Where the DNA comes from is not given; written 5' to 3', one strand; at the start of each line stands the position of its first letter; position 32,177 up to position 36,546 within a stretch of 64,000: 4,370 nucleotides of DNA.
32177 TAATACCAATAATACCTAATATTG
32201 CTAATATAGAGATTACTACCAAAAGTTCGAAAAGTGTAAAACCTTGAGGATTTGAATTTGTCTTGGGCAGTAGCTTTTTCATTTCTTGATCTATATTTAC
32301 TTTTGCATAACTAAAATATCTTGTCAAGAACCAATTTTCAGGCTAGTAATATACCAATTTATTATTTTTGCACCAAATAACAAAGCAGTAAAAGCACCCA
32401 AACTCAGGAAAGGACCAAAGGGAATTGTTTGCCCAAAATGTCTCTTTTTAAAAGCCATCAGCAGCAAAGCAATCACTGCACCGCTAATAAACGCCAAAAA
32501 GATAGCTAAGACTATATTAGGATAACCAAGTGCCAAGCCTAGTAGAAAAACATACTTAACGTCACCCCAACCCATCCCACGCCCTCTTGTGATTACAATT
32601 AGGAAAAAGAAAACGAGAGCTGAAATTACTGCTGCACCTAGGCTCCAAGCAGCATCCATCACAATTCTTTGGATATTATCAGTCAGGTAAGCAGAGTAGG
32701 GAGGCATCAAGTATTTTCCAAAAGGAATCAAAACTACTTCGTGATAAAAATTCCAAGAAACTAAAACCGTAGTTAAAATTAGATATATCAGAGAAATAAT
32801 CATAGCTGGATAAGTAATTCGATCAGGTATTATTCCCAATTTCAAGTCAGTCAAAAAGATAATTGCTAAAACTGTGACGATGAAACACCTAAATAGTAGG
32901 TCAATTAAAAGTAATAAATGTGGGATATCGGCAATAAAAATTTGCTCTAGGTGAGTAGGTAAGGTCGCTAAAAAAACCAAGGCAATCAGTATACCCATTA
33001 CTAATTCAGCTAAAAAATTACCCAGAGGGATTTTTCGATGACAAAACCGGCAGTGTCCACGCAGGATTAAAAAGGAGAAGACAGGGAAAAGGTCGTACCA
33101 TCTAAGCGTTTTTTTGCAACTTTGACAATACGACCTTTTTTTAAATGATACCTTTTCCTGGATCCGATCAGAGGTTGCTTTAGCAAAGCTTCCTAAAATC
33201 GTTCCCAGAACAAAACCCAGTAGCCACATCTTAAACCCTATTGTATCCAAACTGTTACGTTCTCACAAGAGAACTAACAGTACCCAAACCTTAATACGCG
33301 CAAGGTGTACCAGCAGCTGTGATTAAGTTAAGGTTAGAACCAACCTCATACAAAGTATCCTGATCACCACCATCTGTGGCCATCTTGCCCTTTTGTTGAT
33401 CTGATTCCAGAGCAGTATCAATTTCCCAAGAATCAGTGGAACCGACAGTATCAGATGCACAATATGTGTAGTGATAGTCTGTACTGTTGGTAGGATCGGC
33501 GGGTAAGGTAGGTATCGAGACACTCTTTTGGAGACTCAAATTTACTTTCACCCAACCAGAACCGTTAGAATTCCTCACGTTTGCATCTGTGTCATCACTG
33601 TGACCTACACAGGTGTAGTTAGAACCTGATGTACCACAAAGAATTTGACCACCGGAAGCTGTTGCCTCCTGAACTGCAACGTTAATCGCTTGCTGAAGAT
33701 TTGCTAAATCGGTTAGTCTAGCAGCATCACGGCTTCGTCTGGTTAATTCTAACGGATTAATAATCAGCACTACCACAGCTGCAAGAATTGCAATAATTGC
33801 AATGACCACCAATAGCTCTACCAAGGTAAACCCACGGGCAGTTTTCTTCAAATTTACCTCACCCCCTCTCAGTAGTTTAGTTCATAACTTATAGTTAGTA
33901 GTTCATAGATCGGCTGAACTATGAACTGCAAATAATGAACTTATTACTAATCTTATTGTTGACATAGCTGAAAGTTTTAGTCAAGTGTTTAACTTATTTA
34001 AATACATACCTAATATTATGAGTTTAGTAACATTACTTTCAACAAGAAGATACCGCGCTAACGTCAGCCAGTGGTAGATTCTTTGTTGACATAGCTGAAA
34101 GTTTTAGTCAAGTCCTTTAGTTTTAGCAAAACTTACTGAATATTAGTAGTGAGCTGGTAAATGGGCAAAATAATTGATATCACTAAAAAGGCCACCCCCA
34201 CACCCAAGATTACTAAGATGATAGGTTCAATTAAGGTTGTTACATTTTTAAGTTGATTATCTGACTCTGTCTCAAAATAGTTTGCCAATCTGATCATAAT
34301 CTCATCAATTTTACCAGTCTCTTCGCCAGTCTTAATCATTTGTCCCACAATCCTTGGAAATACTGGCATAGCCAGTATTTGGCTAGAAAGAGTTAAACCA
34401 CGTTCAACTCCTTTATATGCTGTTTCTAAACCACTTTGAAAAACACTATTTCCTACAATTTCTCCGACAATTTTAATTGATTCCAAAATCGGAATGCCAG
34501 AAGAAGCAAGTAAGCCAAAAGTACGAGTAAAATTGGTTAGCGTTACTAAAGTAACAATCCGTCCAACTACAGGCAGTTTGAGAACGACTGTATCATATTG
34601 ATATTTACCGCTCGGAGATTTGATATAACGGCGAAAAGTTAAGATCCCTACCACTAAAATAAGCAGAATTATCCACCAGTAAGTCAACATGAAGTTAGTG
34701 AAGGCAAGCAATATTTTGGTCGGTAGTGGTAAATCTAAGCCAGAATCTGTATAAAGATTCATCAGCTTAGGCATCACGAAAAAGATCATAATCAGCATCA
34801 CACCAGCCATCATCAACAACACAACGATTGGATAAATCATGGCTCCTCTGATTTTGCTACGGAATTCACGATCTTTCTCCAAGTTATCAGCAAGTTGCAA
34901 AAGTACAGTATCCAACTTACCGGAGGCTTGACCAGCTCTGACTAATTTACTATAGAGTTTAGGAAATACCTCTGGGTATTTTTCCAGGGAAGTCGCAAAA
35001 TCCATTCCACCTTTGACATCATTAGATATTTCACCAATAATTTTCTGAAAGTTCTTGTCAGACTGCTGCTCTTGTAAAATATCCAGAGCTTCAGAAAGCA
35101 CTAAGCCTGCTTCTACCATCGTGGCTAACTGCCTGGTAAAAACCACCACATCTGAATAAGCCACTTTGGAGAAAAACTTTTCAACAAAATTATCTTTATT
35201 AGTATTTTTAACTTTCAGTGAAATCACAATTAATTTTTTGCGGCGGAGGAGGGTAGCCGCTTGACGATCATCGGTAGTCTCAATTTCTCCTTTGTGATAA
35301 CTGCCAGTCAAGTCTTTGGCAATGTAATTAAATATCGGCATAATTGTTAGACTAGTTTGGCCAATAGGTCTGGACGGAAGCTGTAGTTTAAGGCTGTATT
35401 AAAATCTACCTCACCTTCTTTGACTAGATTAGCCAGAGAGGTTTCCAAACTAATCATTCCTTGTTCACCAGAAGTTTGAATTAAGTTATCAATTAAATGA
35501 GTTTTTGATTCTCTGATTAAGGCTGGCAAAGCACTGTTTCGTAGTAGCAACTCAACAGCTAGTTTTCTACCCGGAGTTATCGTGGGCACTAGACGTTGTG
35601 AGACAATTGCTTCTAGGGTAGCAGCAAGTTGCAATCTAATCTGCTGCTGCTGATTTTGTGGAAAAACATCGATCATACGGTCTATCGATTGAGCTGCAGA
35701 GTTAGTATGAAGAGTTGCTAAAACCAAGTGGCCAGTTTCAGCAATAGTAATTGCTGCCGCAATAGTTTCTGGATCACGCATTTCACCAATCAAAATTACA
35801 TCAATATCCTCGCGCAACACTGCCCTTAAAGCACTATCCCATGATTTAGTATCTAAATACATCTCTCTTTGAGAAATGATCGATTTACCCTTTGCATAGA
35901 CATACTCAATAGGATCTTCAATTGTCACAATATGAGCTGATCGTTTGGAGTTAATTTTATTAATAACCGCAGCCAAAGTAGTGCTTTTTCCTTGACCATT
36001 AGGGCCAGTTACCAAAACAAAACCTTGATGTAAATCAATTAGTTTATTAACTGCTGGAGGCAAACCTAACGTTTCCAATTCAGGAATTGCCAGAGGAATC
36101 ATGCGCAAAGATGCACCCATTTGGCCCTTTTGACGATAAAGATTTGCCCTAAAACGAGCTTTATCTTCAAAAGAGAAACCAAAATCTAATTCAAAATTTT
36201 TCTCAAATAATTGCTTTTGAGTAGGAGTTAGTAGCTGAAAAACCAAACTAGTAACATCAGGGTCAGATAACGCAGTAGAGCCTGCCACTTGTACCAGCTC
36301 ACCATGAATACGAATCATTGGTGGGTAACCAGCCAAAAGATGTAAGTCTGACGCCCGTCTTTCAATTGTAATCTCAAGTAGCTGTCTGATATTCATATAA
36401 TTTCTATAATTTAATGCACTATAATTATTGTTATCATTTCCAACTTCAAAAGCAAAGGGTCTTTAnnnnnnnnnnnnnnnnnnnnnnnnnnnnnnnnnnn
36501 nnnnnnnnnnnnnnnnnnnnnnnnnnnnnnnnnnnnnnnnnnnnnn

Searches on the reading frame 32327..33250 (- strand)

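Call 53: search_protein_families(library=pfam, proteins=[window:32327-33250:-], max_evalue=0.00001)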
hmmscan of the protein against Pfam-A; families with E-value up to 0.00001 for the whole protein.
window:32327-33250:- (308 aa): 2 families
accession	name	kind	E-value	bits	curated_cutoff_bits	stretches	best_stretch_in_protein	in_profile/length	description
PF06750.18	A24_N_bact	-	2.7e-23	82.2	23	1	14-94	1-82/84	Bacterial Peptidase A24 N-terminal domain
PF01478.23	Peptidase_A24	-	2.3e-10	41.3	26.5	1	122-262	1-104/104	Type IV leader peptidase family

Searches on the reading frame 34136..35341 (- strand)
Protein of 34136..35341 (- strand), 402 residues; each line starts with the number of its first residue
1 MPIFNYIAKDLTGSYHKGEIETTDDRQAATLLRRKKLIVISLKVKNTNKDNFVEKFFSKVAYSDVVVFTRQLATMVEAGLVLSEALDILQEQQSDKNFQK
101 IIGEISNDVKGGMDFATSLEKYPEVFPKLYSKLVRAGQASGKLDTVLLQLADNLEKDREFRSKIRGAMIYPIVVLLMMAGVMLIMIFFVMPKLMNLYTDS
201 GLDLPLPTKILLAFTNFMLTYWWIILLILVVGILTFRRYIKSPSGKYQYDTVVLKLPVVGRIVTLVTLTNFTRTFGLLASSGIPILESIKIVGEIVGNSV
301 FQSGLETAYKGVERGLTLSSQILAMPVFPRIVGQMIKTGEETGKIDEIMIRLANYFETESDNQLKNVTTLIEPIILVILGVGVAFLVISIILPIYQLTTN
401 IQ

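Call 53: search_protein_families(library=pfam, proteins=[window:34136-35341:-], max_evalue=0.00001)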
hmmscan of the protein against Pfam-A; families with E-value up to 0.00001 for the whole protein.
window:34136-35341:- (402 aa): 1 family
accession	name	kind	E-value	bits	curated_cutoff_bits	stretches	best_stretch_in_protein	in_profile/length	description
PF00482.28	T2SSF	-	1.8e-60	202.8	25.2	2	68-191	1-125/125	Type II secretion system (T2SS), protein F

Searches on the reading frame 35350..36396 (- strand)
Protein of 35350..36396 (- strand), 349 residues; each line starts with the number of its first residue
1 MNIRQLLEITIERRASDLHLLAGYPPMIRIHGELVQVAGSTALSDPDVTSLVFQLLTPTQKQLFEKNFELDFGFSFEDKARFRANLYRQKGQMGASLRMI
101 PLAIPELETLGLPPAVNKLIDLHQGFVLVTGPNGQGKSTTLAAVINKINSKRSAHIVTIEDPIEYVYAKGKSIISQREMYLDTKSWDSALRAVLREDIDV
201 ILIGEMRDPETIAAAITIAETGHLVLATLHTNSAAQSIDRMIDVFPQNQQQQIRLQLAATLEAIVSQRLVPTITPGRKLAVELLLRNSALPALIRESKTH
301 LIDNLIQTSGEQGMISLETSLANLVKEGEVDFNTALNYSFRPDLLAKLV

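Call 53: search_protein_families(library=pfam, proteins=[window:35350-36396:-], max_evalue=0.00001)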
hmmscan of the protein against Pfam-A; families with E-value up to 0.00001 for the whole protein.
window:35350-36396:- (349 aa): 1 family
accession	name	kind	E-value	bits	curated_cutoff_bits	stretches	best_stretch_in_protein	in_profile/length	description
PF00437.27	T2SSE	-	1.6e-43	149.2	24.9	1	107-276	121-284/370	Type II/IV secretion system protein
